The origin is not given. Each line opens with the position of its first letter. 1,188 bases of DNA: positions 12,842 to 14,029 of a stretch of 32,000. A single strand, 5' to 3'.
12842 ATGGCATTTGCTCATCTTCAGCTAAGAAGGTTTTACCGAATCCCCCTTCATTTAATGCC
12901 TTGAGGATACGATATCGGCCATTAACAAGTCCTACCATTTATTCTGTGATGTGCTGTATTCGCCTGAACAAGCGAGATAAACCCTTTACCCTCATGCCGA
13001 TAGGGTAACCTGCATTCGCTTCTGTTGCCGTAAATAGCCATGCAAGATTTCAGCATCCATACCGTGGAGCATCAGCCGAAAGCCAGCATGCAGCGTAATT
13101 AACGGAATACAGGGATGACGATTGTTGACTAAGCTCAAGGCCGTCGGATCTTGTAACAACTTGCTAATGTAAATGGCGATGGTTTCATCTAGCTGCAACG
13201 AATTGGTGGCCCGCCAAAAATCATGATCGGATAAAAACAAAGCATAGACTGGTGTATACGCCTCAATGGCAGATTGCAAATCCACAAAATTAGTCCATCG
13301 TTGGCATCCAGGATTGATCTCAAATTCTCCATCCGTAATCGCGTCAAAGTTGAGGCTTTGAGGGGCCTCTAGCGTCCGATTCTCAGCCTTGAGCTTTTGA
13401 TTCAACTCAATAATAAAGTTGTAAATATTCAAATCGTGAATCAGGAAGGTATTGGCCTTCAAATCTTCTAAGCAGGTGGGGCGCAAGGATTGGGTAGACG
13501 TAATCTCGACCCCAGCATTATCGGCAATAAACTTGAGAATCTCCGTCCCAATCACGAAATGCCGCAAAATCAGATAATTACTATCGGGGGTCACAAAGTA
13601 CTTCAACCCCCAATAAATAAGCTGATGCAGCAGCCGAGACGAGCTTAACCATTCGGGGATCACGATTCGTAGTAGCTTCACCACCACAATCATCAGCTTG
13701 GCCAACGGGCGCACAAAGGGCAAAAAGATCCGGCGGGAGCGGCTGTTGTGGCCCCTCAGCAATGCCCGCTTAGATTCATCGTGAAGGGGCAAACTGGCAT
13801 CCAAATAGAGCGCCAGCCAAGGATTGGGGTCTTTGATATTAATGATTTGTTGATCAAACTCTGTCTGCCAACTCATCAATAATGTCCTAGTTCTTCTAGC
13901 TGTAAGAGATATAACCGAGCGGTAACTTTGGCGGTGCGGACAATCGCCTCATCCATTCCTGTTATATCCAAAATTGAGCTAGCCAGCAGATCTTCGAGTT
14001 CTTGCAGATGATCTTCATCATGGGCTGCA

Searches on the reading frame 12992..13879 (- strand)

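Call 19: search_protein_families(library=pfam, proteins=[window:12992-13879:-])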
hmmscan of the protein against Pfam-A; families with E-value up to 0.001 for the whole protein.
window:12992-13879:- (295 aa): 1 family
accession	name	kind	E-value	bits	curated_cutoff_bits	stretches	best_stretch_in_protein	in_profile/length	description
PF22523.1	DUF6999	-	1.6e-117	391.9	27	1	15-287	3-275/275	Family of unknown function (DUF6999)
